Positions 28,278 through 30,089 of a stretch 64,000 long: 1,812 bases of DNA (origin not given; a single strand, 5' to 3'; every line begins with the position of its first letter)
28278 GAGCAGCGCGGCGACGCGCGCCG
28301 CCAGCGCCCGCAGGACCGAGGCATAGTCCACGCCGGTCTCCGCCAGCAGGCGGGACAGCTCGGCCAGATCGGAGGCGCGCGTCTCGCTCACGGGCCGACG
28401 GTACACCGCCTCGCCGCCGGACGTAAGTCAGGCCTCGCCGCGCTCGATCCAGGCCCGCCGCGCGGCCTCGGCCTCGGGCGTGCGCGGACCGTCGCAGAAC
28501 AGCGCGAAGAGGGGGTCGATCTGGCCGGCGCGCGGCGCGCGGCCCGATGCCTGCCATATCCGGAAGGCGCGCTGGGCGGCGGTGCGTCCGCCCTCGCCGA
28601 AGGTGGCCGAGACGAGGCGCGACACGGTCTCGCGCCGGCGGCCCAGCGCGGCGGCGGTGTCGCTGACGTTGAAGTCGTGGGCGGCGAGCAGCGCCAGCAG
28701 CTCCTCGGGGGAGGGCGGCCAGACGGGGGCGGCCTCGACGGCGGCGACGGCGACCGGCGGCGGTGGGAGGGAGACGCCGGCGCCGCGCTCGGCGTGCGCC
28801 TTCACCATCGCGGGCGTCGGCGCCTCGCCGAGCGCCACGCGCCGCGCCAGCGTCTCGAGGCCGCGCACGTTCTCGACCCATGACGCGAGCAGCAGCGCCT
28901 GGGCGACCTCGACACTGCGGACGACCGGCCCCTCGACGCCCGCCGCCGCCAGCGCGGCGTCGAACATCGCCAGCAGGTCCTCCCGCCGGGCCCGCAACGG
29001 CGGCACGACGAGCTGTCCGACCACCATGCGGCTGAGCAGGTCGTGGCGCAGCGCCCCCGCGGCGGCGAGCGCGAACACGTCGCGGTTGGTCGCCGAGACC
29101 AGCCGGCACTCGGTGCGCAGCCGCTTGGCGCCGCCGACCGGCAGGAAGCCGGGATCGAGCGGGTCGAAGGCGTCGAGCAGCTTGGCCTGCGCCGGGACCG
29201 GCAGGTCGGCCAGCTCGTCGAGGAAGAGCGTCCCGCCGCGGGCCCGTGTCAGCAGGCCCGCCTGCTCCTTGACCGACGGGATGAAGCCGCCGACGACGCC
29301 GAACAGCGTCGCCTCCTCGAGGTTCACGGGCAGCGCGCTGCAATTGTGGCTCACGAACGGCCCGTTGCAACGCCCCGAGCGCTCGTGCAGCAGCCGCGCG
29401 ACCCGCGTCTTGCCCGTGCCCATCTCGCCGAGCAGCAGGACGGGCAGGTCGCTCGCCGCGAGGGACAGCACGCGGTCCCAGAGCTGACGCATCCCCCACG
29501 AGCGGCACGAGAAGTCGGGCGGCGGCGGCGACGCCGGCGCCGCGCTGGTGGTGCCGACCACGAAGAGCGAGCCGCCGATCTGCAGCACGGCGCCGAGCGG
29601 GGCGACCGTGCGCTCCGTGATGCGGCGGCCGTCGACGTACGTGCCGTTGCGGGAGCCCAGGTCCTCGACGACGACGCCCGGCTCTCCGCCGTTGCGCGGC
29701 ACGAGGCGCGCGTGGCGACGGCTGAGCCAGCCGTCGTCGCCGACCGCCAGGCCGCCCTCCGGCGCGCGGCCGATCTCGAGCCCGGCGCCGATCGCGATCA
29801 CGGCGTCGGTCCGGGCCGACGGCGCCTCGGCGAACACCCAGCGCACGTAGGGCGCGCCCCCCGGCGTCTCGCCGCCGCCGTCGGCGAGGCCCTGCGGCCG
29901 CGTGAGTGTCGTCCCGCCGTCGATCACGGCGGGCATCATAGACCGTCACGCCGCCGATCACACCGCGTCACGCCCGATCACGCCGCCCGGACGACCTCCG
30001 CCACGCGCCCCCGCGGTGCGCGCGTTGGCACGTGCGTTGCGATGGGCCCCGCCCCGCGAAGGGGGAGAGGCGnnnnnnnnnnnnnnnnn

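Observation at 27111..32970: Sigma54 regulatory cassette: a GAF histidine kinase plus an FHA enhancer-binding protein, divergent from a near-consensus sigma54 promoter that drives a small ORF and an LTD-CotH-2xC-type-lectin lipoprotein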

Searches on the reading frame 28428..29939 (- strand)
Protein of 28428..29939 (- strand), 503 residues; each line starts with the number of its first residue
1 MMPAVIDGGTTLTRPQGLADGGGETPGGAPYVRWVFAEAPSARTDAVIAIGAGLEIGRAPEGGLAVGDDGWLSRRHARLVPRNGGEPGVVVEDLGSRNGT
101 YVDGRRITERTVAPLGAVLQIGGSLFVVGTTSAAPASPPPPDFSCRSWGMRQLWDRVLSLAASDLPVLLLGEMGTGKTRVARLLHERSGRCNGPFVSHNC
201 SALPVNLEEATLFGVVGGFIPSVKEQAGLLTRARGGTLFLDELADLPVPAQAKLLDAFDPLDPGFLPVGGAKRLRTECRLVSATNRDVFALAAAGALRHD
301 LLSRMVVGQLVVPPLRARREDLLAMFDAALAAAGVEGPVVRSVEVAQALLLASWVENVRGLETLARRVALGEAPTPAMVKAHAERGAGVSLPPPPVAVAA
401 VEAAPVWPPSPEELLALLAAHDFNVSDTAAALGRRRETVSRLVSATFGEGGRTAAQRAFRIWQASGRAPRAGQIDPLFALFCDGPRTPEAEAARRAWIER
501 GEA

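Call 3: search_protein_families(library=pfam, proteins=[window:28428-29939:-], max_evalue=0.01)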
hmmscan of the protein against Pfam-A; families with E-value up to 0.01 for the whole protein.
window:28428-29939:- (503 aa): 9 families
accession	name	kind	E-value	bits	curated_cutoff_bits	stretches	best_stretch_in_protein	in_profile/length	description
PF00158.32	Sigma54_activat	-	1e-39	136.4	20.2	1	147-309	5-166/168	Sigma-54 interaction domain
PF14532.12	Sigma54_activ_2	-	1.4e-18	67.9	25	1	149-315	6-138/138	Sigma-54 interaction domain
PF00498.31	FHA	-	1.1e-12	48.6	20.7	1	55-122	2-67/67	FHA domain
PF13191.12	AAA_16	-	2.9e-06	28.3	32.6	1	144-259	3-103/167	AAA ATPase domain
PF16697.10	Yop-YscD_cpl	-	5.3e-05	23.8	33.2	1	54-128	19-90/94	Inner membrane component of T3SS, cytoplasmic domain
PF01078.27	Mg_chelatase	-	0.0011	18.8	20.3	0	211-251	86-123/207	Magnesium chelatase, subunit ChlI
PF00004.35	AAA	-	0.0018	19.2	21.2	1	167-286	1-110/131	ATPase family associated with various cellular activities (AAA)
PF07728.20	AAA_5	-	0.0021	18.5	22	1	166-258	1-90/139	AAA domain (dynein-related subfamily)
PF13401.12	AAA_22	-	0.0076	17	27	0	167-190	8-31/130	AAA domain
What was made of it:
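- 28428..29939 (-): FHA - AAA+ (sigma-54 interaction family) - Fis-like HTH regulator, 503 aa, with a clade-specific C-terminal extension of about 60 aa. Pfam: FHA 48.6 bits, Sigma54_activat 136 bits (call 3).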

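Call 11: search_protein_families(library=ncbifam, proteins=[window:28428-29939:-], max_evalue=0.01)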
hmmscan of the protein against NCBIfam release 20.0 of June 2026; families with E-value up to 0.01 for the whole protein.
window:28428-29939:- (503 aa): 30 families (the best 25 are shown)
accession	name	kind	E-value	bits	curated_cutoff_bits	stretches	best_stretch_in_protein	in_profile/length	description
NF038308.1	RNA_repair_RtcR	equivalog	7.1e-51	173.6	650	1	146-369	185-419/530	RNA repair transcriptional activator RtcR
TIGR01818.1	ntrC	equivalog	3.2e-47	161.4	558.6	1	145-370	138-365/463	nitrogen regulation protein NR(I)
NF003451.0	PRK05022.1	equivalog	7.6e-47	160.2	476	1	146-371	195-422/512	nitric oxide reductase transcriptional regulator NorR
TIGR01817.1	nifA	equivalog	2e-44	152.3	528.85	1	147-370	202-426/534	nif-specific transcriptional activator NifA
TIGR02974.1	phageshock_pspF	equivalog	5.6e-43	147.4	443.55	1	152-368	10-229/336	phage shock protein operon transcriptional activator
NF041552.1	TF_PrdR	equivalog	8e-42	143.3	795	1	158-363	284-491/577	sigma-54 dependent transcriptional regulator PrdR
NF008622.0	PRK11608.1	equivalog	1.8e-40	139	529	1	154-367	19-235/329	phage shock protein operon transcriptional activator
NF011695.0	PRK15115.1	equivalog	2.5e-40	138.6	763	1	145-442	139-432/445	two-component system response regulator GlrR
TIGR02915.1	PEP_resp_reg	equivalog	1.7e-39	135.9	502.6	1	146-369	144-369/445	PEP-CTERM-box response regulator transcription factor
NF008469.0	PRK11361.1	equivalog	2.2e-39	135.5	714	1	149-367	151-371/461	acetoacetate metabolism transcriptional regulator AtoC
TIGR02329.1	propionate_PrpR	equivalog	2.5e-39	135.3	499.2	1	145-373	216-451/526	propionate catabolism operon regulatory protein PrpR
NF050807.1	TransRegFlbDCaul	equivalog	2.6e-39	135.4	750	1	155-373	132-353/454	sigma-54-dependent transcriptional regulator FlbD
NF051870.1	NAssimRespRegNtrX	equivalog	3e-38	131.9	600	1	144-369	142-365/452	nitrogen assimilation response regulator NtrX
NF041946.1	LuxO_transreg_Vib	equivalog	1e-35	123.5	800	1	143-369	135-363/463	quorum-sensing sigma-54 dependent transcriptional regulator LuxO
NF008085.0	PRK10820.1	equivalog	7.5e-35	120.5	576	1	148-363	211-428/520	transcriptional regulator TyrR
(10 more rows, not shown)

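Call 12: find_encoding_contigs(protein=window:28428-29939:-, flank=3000, max_places=4)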
Protein window:28428-29939:- (503 aa): no gene with exactly this product is on record in the collection.

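Call 23: find_related_loci(query=window:28428-29939:-, collection=genome_contigs, flank=6000)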
Query window:28428-29939:- (503 aa) in genome_contigs; peptide patterns used: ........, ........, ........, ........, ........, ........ (x = any residue, [..] = any of these).
599 stretches matched a pattern (row limit reached: there are more); 2 encode a relative of the query (tblastn E <= 1e-3); 2 distinct loci.
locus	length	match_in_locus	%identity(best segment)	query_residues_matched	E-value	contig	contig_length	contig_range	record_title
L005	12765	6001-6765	33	105-363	2e-32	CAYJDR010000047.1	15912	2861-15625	MAG TPA_asm: uncultured Deferribacteraceae bacterium isolate ERP123703_co1_272 genome assembly, contig: NODE_3841_length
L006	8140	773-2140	32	56-322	1e-22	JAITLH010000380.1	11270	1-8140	MAG: Deltaproteobacteria bacterium isolate Pcl387_bin95 k119_3028292, whole genome shotgun sequence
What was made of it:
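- Tried and rejected: The genome_contigs scan with the regulator returned only two distant canonical EBPs (call 23).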

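Call 24: find_homologous_proteins(query=window:28428-29939:-, max_evalue=1e-30)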
Query window:28428-29939:- (503 aa): 1345 proteins with E <= 1e-30 among 8000 candidates; the best 120 are listed.
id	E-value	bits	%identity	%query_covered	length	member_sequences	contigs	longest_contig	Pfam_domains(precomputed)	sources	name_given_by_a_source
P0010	0.0e+0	1095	100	100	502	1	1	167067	PF00158.33,PF00498.32,PF14532.13,PF13191.13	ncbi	-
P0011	2.1e-269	913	85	100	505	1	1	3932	PF00158.33,PF00498.32,PF16697.11,PF14532.13,PF13191.13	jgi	jgi:transcriptional regulator with AAA-type ATPase domain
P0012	8.2e-224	762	75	98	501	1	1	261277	PF00158.33,PF00498.32,PF14532.13,PF13191.13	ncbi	-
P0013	1.9e-219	748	76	94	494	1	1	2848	PF00158.33,PF00498.32,PF16697.11,PF14532.13,PF13191.13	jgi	jgi:transcriptional regulator with AAA-type ATPase domain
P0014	1.2e-216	739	73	94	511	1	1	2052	PF00158.33,PF00498.32,PF14532.13,PF13191.13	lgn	-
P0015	2.1e-168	579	61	94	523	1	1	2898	PF00158.33,PF00498.32,PF14532.13,PF07728.21,PF13191.13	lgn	-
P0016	1.5e-165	570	60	98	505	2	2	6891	PF00158.33,PF00498.32,PF16697.11,PF14532.13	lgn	-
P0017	1.4e-164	567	55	99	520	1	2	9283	PF00158.33,PF00498.32,PF14532.13,PF07728.21,PF13191.13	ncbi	-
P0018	6.4e-163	561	57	99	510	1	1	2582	PF00158.33,PF00498.32,PF02954.26,PF14532.13,PF01078.28,PF13191.13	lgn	-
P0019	9.4e-159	548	57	96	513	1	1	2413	PF00158.33,PF00498.32,PF16697.11,PF14532.13,PF13191.13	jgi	jgi:DNA-binding NtrC family response regulator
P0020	1.4e-155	537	56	94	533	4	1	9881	PF00158.33,PF00498.32,PF16697.11,PF14532.13,PF13191.13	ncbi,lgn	-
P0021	8.9e-150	518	54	95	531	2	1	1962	PF00158.33,PF00498.32,PF14532.13,PF01078.28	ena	-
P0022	1.6e-146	507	54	98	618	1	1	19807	PF00158.33,PF00498.32,PF14532.13,PF01078.28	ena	-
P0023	1.2e-145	504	52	98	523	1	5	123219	PF00158.33,PF00498.32,PF14532.13,PF01078.28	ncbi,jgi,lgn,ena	-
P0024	1.4e-145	504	53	98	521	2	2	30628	PF00158.33,PF00498.32,PF00004.36,PF14532.13,PF07728.21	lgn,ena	-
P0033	3.5e-138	480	51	98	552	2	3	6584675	PF00158.33,PF00498.32,PF14532.13,PF13191.13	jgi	-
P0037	4.5e-136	473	55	90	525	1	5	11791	PF00158.33,PF00498.32,PF25601.2,PF14532.13,PF01078.28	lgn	-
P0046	6.7e-131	456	52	94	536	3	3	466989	PF00158.33,PF00498.32,PF25601.2,PF14532.13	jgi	-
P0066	9.1e-57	211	40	77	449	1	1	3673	PF00158.33,PF00498.32,PF25601.2,PF16697.11,PF14532.13,PF07728.21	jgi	jgi:DNA-binding NtrC family response regulator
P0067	4.9e-56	209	40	78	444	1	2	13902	PF00158.33,PF00498.32,PF25601.2,PF16697.11,PF14532.13,PF07728.21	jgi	jgi:transcriptional regulator with PAS, ATPase and Fis domain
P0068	8.2e-56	208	40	78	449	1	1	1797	PF00158.33,PF00498.32,PF25601.2,PF16697.11,PF14532.13,PF07728.21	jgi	jgi:transcriptional regulator with PAS, ATPase and Fis domain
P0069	6.3e-55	205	39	78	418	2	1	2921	PF00158.33,PF00498.32,PF25601.2,PF16697.11,PF14532.13,PF07728.21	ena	-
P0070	1.9e-54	204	39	83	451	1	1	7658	PF00158.33,PF00498.32,PF25601.2,PF16697.11,PF14532.13,PF07728.21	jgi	jgi:DNA-binding NtrC family response regulator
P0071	2.8e-54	203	38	78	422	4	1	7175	PF00158.33,PF00498.32,PF25601.2,PF16697.11,PF14532.13,PF07728.21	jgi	-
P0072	1.2e-53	201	39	79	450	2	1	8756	PF00158.33,PF00498.32,PF25601.2,PF16697.11,PF14532.13,PF07728.21,PF01078.28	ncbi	ncbi:MAG TPA: sigma 54-interacting transcriptional regulator [Kofleriaceae bacterium]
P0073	1.7e-53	200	38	77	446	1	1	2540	PF00158.33,PF00498.32,PF25601.2,PF16697.11,PF14532.13,PF07728.21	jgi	jgi:transcriptional regulator with PAS, ATPase and Fis domain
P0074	2.7e-53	200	39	87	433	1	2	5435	PF00158.33,PF00498.32,PF25601.2,PF16697.11,PF14532.13,PF07728.21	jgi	jgi:transcriptional regulator with GAF, ATPase, and Fis domain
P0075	9.4e-53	198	38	78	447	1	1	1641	PF00158.33,PF00498.32,PF25601.2,PF16697.11,PF14532.13,PF07728.21,PF01078.28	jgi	jgi:transcriptional regulator with PAS, ATPase and Fis domain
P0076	3.3e-52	196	43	66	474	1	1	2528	PF00158.33,PF00498.32,PF25601.2,PF16697.11,PF14532.13,PF07728.21,PF01078.28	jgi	jgi:DNA-binding NtrC family response regulator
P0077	6.3e-51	192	37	74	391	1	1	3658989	PF00158.33,PF00498.32,PF25601.2,PF16697.11,PF14532.13,PF07728.21,PF13191.13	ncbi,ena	-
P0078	7.4e-51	192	41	77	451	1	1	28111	PF00158.33,PF00498.32,PF25601.2,PF16697.11,PF14532.13,PF07728.21,PF01078.28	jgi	jgi:DNA-binding NtrC family response regulator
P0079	1.7e-50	191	40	78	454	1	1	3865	PF00158.33,PF00498.32,PF25601.2,PF16697.11,PF14532.13,PF07728.21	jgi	jgi:transcriptional regulator with GAF, ATPase, and Fis domain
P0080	6.5e-50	189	38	79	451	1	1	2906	PF00158.33,PF00498.32,PF25601.2,PF16697.11,PF14532.13,PF07728.21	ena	-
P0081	9.2e-50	188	38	78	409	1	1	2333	PF00158.33,PF00498.32,PF25601.2,PF02954.26,PF16697.11,PF14532.13,PF07728.21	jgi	jgi:DNA-binding NtrC family response regulator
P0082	1.0e-49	188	42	63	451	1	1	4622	PF00158.33,PF00498.32,PF25601.2,PF16697.11,PF14532.13,PF07728.21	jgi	jgi:hypothetical protein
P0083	1.9e-49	187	37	83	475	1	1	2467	PF00158.33,PF00498.32,PF25601.2,PF16697.11,PF14532.13,PF07728.21,PF01078.28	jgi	-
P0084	2.0e-49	187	38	83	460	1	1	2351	PF00158.33,PF00498.32,PF25601.2,PF16697.11,PF14532.13,PF07728.21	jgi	jgi:transcriptional regulator of acetoin/glycerol metabolism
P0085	2.3e-49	187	39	86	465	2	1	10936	PF00158.33,PF00498.32,PF25601.2,PF16697.11,PF14532.13,PF07728.21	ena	-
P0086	3.1e-49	186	33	76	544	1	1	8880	PF00158.33,PF00498.32,PF25601.2,PF02954.26,PF18024.8,PF16697.11,PF14532.13,PF07728.21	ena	-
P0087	4.7e-49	186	37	85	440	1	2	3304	PF00158.33,PF13384.13,PF00498.32,PF25601.2,PF16697.11,PF14532.13,PF07728.21,PF01078.28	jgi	jgi:transcriptional regulator with PAS, ATPase and Fis domain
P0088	4.9e-49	186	35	83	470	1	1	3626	PF00158.33,PF00498.32,PF25601.2,PF16697.11,PF14532.13,PF07728.21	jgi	jgi:transcriptional regulator with GAF, ATPase, and Fis domain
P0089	2.0e-48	184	37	80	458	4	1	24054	PF00158.33,PF00498.32,PF25601.2,PF16697.11,PF14532.13,PF07728.21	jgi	jgi:transcriptional regulator with GAF, ATPase, and Fis domain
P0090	2.9e-48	183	38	79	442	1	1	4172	PF00158.33,PF13551.13,PF00498.32,PF25601.2,PF02954.26,PF16697.11,PF14532.13,PF07728.21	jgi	jgi:DNA-binding NtrC family response regulator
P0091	5.3e-48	182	36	77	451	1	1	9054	PF00158.33,PF00498.32,PF25601.2,PF16697.11,PF14532.13,PF07728.21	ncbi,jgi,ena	-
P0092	1.8e-47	180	41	64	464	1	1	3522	PF00158.33,PF00498.32,PF25601.2,PF16697.11,PF14532.13,PF07728.21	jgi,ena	-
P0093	4.8e-47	179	38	72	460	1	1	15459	PF00158.33,PF00498.32,PF25601.2,PF02954.26,PF16697.11,PF14532.13,PF07728.21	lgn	-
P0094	7.0e-47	179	37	75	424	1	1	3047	PF00158.33,PF00498.32,PF25601.2,PF16697.11,PF14532.13,PF07728.21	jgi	jgi:transcriptional regulator with PAS, ATPase and Fis domain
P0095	9.6e-47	178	38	76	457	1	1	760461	PF00158.33,PF00498.32,PF25601.2,PF16697.11,PF14532.13,PF07728.21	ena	-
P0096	9.8e-47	178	38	78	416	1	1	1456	PF00158.33,PF00498.32,PF25601.2,PF02954.26,PF16697.11,PF14532.13,PF01078.28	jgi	jgi:DNA-binding NtrC family response regulator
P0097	1.0e-46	178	38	77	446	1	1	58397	PF00158.33,PF00498.32,PF25601.2,PF14532.13,PF07728.21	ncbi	ncbi:MAG: sigma 54-interacting transcriptional regulator [Pseudomonadota bacterium]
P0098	1.2e-46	178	39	79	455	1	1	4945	PF00158.33,PF00498.32,PF25601.2,PF16697.11,PF14532.13,PF07728.21,PF01078.28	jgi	jgi:transcriptional regulator with GAF, ATPase, and Fis domain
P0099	2.1e-46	177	38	77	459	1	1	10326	PF00158.33,PF00498.32,PF25601.2,PF16697.11,PF14532.13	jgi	jgi:transcriptional regulator of acetoin/glycerol metabolism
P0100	2.2e-46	177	38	69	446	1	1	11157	PF00158.33,PF00498.32,PF25601.2,PF16697.11,PF14532.13,PF07728.21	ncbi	ncbi:MAG TPA: sigma 54-interacting transcriptional regulator [Polyangiaceae bacterium]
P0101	2.3e-46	177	38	82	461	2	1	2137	PF00158.33,PF00498.32,PF25601.2,PF16697.11,PF14532.13,PF07728.21,PF01078.28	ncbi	-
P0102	2.3e-46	177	38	74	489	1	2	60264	PF00158.33,PF00498.32,PF25601.2,PF16697.11,PF14532.13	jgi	-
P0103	3.5e-46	176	38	78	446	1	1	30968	PF00158.33,PF00498.32,PF25601.2,PF16697.11,PF14532.13,PF07728.21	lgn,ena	-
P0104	4.2e-46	176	39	67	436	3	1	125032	PF00158.33,PF00498.32,PF25601.2,PF02954.26,PF13518.13,PF16697.11,PF14532.13,PF07728.21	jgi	jgi:two-component system response regulator AtoC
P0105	8.7e-46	175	43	63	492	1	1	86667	PF00158.33,PF00498.32,PF25601.2,PF16697.11,PF14532.13,PF07728.21,PF13191.13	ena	-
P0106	9.4e-46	175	39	62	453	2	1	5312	PF00158.33,PF00498.32,PF25601.2,PF02954.26,PF16697.11,PF14532.13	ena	-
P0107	1.6e-45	174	36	84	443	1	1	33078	PF00158.33,PF00498.32,PF25601.2,PF02954.26,PF16697.11,PF14532.13,PF07728.21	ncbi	-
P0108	2.6e-45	173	40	65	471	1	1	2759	PF00158.33,PF00498.32,PF25601.2,PF16697.11,PF14532.13,PF07728.21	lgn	-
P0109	4.5e-45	173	40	62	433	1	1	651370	PF00158.33,PF00498.32,PF25601.2,PF16697.11,PF14532.13,PF07728.21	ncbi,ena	-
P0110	5.1e-45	172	39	69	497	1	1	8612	PF00158.33,PF00498.32,PF25601.2,PF02954.26,PF16697.11,PF14532.13,PF07728.21,PF01078.28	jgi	-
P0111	5.5e-45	172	38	63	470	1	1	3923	PF00158.33,PF00498.32,PF25601.2,PF02954.26,PF16697.11,PF14532.13,PF01078.28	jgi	jgi:two-component system, NtrC family, response regulator AtoC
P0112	7.1e-45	172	38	63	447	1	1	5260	PF00158.33,PF00498.32,PF25601.2,PF02954.26,PF16697.11,PF14532.13,PF07728.21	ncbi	-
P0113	1.1e-44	171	39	79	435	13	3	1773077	PF00158.33,PF13384.13,PF00498.32,PF25601.2,PF02954.26,PF13518.13,PF16697.11,PF14532.13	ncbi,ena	ncbi:MAG: sigma 54-interacting transcriptional regulator [Polyangiaceae bacterium]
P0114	1.1e-44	171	41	64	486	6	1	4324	PF00158.33,PF00498.32,PF25601.2,PF02954.26,PF16697.11,PF14532.13,PF07728.21,PF01078.28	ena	-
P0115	1.1e-44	171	39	64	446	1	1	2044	PF00158.33,PF07724.21,PF00498.32,PF25601.2,PF02954.26,PF16697.11,PF14532.13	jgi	jgi:DNA-binding NtrC family response regulator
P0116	1.1e-44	171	35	74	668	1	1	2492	PF00158.33,PF00498.32,PF25601.2,PF16697.11,PF14532.13,PF13191.13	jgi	jgi:DNA-binding NtrC family response regulator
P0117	1.1e-44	171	35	78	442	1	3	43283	PF00158.33,PF00498.32,PF25601.2,PF16697.11,PF14532.13,PF07728.21,PF01078.28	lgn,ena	-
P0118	1.7e-44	171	34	75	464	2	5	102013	PF00158.33,PF00498.32,PF25601.2,PF13518.13,PF16697.11,PF14532.13,PF07728.21,PF01078.28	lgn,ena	-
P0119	2.0e-44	170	38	78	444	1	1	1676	PF00158.33,PF00498.32,PF25601.2,PF16697.11,PF14532.13,PF07728.21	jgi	jgi:DNA-binding NtrC family response regulator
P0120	2.3e-44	170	38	62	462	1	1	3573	PF00158.33,PF00498.32,PF25601.2,PF02954.26,PF16697.11,PF14532.13,PF07728.21,PF01078.28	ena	-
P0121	2.6e-44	170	38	74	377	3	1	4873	PF00158.33,PF00498.32,PF25601.2,PF14532.13,PF07728.21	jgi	jgi:transcriptional regulator with GAF, ATPase, and Fis domain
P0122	2.6e-44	170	35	84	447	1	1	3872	PF00158.33,PF00498.32,PF25601.2,PF02954.26,PF16697.11,PF14532.13,PF07728.21,PF01078.28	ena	-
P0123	3.0e-44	170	34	63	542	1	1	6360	PF00158.33,PF00498.32,PF25601.2,PF02954.26,PF18024.8,PF16697.11,PF14532.13,PF07728.21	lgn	-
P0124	3.6e-44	170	36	81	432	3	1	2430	PF00158.33,PF13384.13,PF07724.21,PF13551.13,PF00498.32,PF25601.2,PF14532.13,PF07728.21,PF01078.28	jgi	jgi:transcriptional regulator with GAF, ATPase, and Fis domain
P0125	4.2e-44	169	39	61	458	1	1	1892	PF00158.33,PF07724.21,PF00498.32,PF25601.2,PF02954.26,PF18024.8,PF16697.11,PF14532.13,PF07728.21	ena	-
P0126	4.6e-44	169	38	69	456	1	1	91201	PF00158.33,PF00498.32,PF25601.2,PF16697.11,PF14532.13,PF07728.21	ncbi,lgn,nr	ncbi:MAG: sigma-54-dependent Fis family transcriptional regulator [Deltaproteobacteria bacterium]|nr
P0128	6.0e-44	169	38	79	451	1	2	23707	PF00158.33,PF00498.32,PF25601.2,PF16697.11,PF14532.13,PF07728.21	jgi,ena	-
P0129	1.1e-43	168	45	47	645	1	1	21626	PF00158.33,PF00498.32,PF25601.2,PF02954.26,PF16697.11,PF14532.13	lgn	-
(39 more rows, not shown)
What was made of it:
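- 28611..28673 (-): Fis-type HTH-like segment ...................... It aligns with the HTH_8 region of canonical EBPs. One clade member, P0018, has a recorded PF02954 hit (call 24).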

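Call 27: find_encoding_contigs(protein=P0012, flank=8000, max_places=2)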
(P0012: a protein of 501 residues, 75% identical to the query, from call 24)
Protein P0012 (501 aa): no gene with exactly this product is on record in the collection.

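Call 28: find_encoding_contigs(protein=P0011, flank=5000, max_places=2)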
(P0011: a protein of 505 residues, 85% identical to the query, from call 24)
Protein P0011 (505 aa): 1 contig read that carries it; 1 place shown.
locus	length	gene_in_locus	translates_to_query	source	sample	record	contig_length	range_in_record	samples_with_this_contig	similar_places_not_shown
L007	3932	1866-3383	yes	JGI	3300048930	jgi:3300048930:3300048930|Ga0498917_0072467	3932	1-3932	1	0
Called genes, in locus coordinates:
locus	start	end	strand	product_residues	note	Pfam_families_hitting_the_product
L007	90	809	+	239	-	-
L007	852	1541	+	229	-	PF09365:DUF2461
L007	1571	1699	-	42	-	-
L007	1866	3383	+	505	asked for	PF16697:Yop-YscD_cpl (faint), PF00498:FHA, PF13191:AAA_16 (weak), PF00158:Sigma54_activat, PF14532:Sigma54_activ_2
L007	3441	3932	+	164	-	?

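Call 29: find_encoding_contigs(protein=P0033, flank=8000, max_places=2)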
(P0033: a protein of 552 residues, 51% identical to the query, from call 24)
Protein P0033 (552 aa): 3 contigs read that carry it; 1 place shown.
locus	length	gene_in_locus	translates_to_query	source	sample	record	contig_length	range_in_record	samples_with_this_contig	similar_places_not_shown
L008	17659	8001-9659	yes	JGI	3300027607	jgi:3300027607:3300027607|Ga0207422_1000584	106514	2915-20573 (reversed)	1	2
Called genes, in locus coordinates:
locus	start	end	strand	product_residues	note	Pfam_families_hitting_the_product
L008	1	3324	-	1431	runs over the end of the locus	PF13699:eCIS_core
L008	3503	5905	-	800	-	PF06505:XylR_N (weak), PF02830:V4R, PF00989:PAS (weak), PF08448:PAS_4, PF13426:PAS_9, PF02518:HATPase_c, PF00072:Response_reg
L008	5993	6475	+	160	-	PF13618:Gluconate_2-dh3 (weak)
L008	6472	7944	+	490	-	PF00890:FAD_binding_2 (weak), PF07992:Pyr_redox_2 (faint), PF00732:GMC_oxred_N, PF01266:DAO (weak), PF05199:GMC_oxred_C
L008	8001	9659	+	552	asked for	PF00498:FHA, PF00158:Sigma54_activat, PF13191:AAA_16 (weak), PF14532:Sigma54_activ_2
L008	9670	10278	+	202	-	PF06094:GGACT (weak), PF13772:AIG2_2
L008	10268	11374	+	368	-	PF22020:RlmL_1st (weak), PF01170:UPF0020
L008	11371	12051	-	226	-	-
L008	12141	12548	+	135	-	-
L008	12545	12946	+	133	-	PF13442:Cytochrome_CBB3 (weak), PF00034:Cytochrom_C (weak)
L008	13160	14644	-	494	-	PF15780:ASH (faint), PF22073:Cep192_D4 (weak), PF22544:HYDIN_VesB_CFA65-like_Ig (weak)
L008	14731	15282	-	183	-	-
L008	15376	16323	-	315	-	-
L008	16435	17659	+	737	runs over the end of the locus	-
